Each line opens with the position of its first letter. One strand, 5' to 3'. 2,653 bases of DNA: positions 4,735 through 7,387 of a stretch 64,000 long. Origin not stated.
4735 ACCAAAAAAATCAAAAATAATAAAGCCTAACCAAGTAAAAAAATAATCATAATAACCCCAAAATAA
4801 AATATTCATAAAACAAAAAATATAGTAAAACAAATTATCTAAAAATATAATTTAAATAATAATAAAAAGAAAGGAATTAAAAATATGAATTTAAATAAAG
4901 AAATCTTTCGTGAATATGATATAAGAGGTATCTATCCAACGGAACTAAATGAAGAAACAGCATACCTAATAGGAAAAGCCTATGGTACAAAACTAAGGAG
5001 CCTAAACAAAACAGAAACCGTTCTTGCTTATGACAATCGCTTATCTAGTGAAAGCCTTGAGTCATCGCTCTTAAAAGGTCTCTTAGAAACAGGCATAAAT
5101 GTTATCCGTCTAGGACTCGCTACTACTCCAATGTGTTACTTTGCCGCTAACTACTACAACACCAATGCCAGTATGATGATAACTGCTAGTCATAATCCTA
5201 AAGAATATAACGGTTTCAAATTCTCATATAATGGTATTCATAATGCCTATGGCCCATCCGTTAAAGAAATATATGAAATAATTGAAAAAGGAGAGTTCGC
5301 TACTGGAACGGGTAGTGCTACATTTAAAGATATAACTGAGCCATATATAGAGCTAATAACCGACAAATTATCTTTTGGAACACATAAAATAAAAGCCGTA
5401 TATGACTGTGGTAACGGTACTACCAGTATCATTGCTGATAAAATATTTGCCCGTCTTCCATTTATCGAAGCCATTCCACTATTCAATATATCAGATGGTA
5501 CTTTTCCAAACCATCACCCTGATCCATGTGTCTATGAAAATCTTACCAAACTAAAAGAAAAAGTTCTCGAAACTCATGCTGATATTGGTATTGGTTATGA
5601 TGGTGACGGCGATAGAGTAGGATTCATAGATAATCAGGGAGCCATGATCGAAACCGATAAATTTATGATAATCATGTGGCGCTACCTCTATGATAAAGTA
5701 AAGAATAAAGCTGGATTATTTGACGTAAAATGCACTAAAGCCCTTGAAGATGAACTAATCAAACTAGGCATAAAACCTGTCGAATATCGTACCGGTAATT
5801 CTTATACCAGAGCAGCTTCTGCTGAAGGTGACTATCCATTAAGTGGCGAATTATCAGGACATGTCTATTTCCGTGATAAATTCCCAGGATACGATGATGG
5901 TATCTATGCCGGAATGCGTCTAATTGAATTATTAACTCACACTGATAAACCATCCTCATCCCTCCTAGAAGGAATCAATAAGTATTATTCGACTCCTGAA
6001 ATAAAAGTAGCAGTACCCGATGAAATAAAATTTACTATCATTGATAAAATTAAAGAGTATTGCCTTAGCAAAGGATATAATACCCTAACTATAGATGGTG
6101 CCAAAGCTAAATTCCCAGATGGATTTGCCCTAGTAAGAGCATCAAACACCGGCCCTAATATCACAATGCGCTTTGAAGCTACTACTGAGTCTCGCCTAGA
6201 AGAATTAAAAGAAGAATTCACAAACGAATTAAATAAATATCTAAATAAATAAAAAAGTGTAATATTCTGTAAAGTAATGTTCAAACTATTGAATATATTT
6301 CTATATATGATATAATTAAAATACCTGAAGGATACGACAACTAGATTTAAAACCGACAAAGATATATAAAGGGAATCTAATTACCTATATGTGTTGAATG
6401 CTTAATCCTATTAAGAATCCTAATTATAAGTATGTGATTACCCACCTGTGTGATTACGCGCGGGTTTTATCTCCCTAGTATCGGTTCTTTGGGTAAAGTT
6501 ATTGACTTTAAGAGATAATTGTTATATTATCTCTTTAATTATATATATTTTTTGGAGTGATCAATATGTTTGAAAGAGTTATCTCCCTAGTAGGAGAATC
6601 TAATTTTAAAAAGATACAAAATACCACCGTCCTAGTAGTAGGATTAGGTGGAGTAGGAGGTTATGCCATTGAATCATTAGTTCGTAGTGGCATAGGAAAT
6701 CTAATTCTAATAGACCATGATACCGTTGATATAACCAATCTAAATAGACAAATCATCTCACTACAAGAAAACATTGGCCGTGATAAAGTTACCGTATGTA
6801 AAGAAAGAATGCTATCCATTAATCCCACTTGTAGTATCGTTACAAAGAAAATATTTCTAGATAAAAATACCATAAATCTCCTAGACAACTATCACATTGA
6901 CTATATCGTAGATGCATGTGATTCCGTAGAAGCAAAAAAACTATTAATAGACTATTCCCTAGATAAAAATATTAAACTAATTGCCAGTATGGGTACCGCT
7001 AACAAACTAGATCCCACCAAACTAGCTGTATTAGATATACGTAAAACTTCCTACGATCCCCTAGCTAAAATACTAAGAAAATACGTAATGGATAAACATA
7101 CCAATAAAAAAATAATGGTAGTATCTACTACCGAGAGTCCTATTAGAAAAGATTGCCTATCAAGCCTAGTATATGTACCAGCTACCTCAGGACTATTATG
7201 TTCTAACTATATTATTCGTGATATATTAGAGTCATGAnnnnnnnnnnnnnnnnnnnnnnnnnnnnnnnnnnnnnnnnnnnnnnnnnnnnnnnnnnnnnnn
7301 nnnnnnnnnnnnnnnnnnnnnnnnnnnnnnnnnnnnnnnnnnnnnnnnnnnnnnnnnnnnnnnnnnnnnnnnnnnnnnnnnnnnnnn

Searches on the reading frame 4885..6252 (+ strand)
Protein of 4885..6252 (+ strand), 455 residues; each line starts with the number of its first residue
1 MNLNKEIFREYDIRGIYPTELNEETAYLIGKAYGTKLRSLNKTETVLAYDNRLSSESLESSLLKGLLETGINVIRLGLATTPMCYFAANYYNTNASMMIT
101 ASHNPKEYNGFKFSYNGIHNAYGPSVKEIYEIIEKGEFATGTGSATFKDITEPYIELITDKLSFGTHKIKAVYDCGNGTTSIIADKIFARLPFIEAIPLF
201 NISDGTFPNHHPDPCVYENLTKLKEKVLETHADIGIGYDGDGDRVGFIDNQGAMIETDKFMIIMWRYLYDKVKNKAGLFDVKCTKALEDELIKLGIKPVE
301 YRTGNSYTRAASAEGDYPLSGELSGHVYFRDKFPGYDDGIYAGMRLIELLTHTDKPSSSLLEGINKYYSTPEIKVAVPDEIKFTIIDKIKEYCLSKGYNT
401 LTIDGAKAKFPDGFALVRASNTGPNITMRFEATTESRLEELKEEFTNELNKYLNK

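Call 12: find_encoding_contigs(protein=window:4885-6252:+, flank=4000, max_places=8)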
Protein window:4885-6252:+ (455 aa): 23 contigs read that carry it; 8 places shown.
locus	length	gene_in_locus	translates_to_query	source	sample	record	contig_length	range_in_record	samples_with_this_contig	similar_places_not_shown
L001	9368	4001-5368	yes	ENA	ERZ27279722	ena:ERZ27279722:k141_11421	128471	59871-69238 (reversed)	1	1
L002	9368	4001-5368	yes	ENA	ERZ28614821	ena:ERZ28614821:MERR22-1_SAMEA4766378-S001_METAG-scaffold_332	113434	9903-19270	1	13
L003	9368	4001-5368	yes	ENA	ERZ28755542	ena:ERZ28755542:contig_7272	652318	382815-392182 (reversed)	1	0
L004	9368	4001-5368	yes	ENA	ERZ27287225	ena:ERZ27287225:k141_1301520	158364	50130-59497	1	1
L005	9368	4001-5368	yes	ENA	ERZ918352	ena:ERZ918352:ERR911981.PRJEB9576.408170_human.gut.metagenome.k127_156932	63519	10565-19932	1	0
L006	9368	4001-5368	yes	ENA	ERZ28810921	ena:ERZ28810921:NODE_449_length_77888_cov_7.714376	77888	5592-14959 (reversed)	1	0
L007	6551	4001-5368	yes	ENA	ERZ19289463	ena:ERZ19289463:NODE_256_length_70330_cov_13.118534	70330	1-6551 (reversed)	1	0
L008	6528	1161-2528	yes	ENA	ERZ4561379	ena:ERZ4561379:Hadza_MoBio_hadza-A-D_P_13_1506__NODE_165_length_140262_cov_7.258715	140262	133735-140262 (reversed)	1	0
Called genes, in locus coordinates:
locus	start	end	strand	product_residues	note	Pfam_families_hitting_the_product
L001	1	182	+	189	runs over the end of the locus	-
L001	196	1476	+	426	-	PF03600:CitMHS, PF06808:DctM (weak)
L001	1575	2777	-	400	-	PF05496:RuvB_N, PF00004:AAA, PF07728:AAA_5 (faint), PF16193:AAA_assoc_2, PF12002:MgsA_C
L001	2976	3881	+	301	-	PF02899:Phage_int_SAM_1, PF13495:Phage_int_SAM_4 (weak), PF00589:Phage_integrase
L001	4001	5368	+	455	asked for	PF02878:PGM_PMM_I, PF02879:PGM_PMM_II, PF02880:PGM_PMM_III, PF00408:PGM_PMM_IV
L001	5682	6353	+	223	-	PF00899:ThiF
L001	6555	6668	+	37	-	-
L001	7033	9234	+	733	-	PF03382:DUF285, PF13855:LRR_8 (faint), PF23952:LRR_EndoS (faint), PF03382:DUF285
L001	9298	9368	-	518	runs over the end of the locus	PF13401:AAA_22 (faint), PF13191:AAA_16 (weak), PF00004:AAA, PF07728:AAA_5 (faint)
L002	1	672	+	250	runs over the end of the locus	-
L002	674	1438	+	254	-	-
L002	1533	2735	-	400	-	PF05496:RuvB_N, PF00004:AAA, PF07728:AAA_5 (faint), PF16193:AAA_assoc_2, PF12002:MgsA_C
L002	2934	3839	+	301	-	PF02899:Phage_int_SAM_1, PF13495:Phage_int_SAM_4 (weak), PF00589:Phage_integrase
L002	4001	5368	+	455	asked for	PF02878:PGM_PMM_I, PF02879:PGM_PMM_II, PF02880:PGM_PMM_III, PF00408:PGM_PMM_IV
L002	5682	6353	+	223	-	PF00899:ThiF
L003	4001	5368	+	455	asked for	PF02878:PGM_PMM_I, PF02879:PGM_PMM_II, PF02880:PGM_PMM_III, PF00408:PGM_PMM_IV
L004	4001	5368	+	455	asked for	PF02878:PGM_PMM_I, PF02879:PGM_PMM_II, PF02880:PGM_PMM_III, PF00408:PGM_PMM_IV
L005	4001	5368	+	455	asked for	PF02878:PGM_PMM_I, PF02879:PGM_PMM_II, PF02880:PGM_PMM_III, PF00408:PGM_PMM_IV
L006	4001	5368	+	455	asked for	PF02878:PGM_PMM_I, PF02879:PGM_PMM_II, PF02880:PGM_PMM_III, PF00408:PGM_PMM_IV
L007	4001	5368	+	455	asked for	PF02878:PGM_PMM_I, PF02879:PGM_PMM_II, PF02880:PGM_PMM_III, PF00408:PGM_PMM_IV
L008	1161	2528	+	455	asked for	PF02878:PGM_PMM_I, PF02879:PGM_PMM_II, PF02880:PGM_PMM_III, PF00408:PGM_PMM_IV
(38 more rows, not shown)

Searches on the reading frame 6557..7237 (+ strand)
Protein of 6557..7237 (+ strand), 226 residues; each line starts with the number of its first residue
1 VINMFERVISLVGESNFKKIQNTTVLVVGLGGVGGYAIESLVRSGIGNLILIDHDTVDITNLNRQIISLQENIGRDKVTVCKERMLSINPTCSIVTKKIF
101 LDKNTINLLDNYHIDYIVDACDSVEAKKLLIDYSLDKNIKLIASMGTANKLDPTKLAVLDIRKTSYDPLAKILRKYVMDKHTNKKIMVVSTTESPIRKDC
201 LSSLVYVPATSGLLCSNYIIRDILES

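Call 10: find_encoding_contigs(protein=window:6557-7237:+, flank=3000, max_places=8)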
Protein window:6557-7237:+ (226 aa): no gene with exactly this product is on record in the collection.

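Call 27: find_related_loci(query=window:6566-7234:+, collection=genome_contigs, flank=3000)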
Query window:6566-7234:+ (223 aa) in genome_contigs; peptide patterns used: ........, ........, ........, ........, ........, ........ (x = any residue, [..] = any of these).
308 stretches matched a pattern; 123 encode a relative of the query (tblastn E <= 1e-3); the best 80 are kept; 80 distinct loci.
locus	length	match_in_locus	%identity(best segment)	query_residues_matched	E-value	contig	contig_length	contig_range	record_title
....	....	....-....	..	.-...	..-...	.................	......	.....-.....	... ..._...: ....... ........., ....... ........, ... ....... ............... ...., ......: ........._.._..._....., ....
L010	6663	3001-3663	76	1-221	2e-100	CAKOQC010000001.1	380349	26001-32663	MAG: uncultured Bacilli bacterium isolate REFINED_METABAT215_TOP10_CONTIGS_1500_ASSEMBLY_K77_MERGED__Hadza_MoBio_hadza-A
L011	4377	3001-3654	73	1-218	1e-95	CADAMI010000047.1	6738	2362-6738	MAG: uncultured Erysipelotrichaceae bacterium isolate RUG13428 genome assembly, contig: RUG13428_asm_47, whole genome sh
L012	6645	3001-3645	72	1-215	4e-94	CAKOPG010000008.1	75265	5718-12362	MAG: uncultured Bacilli bacterium isolate REFINED_METABAT215_TOP10_CONTIGS_1500_ASSEMBLY_K77_MERGED__Hadza_MoBio_hadza-E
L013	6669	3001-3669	69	1-223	5e-93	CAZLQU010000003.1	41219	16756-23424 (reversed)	MAG TPA_asm: uncultured Muribaculaceae bacterium isolate SRP278969_co1_423 genome assembly, contig: NODE_738_length_4121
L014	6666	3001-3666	56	2-221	5e-78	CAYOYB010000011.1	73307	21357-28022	MAG TPA_asm: uncultured Muribaculaceae bacterium isolate SRP199465_co1_408 genome assembly, contig: NODE_596_length_7330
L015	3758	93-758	54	1-221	5e-77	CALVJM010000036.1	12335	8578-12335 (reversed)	MAG: uncultured Bacilli bacterium isolate BRZ_F__bin63 genome assembly, contig: BRZ_F__NODE_5760_length_12335_cov_7.0937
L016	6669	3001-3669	55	1-221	1e-75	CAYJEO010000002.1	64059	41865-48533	MAG TPA_asm: uncultured Muribaculaceae bacterium isolate ERP123703_co2_246 genome assembly, contig: NODE_170_length_6405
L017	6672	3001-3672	55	2-223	1e-74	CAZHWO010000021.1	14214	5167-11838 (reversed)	MAG TPA_asm: uncultured Muribaculaceae bacterium isolate binchicken_co79_542 genome assembly, contig: NODE_5550_length_1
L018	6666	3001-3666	54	2-221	1e-73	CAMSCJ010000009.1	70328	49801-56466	MAG TPA_asm: uncultured Tenericutes bacterium isolate ERR9465718_bin.35_metawrap_v1.3_MAG genome assembly, contig: NODE.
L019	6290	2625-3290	51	2-223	2e-72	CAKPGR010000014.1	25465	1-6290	MAG: uncultured Bacilli bacterium isolate REFINED_METABAT215_TOP10_CONTIGS_1500_ASSEMBLY_K77_MERGED__Hadza_MoBio_hadza-A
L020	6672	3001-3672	54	1-222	2e-71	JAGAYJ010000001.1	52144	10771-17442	MAG: Bacilli bacterium isolate RGIG8886 Water_deer_Omasum-5__c10844, whole genome shotgun sequence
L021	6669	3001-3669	57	1-222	5e-71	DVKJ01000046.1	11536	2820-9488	MAG TPA_asm: Candidatus Pelethosoma merdigallinarum isolate CHK195-5794 CHK195__C193793_L11536_ERR3414590, whole genome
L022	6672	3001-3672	51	2-223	1e-70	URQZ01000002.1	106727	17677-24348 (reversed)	uncultured Tenericutes bacterium isolate UMGS1271 genome assembly, contig: NODE_22_length_106727_cov_8.622553, whole gen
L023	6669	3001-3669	56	1-221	3e-70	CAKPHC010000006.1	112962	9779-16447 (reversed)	MAG: uncultured Bacilli bacterium isolate REFINED_METABAT215_TOP10_CONTIGS_1500_ASSEMBLY_K77_MERGED__Hadza_MoBio_hadza-I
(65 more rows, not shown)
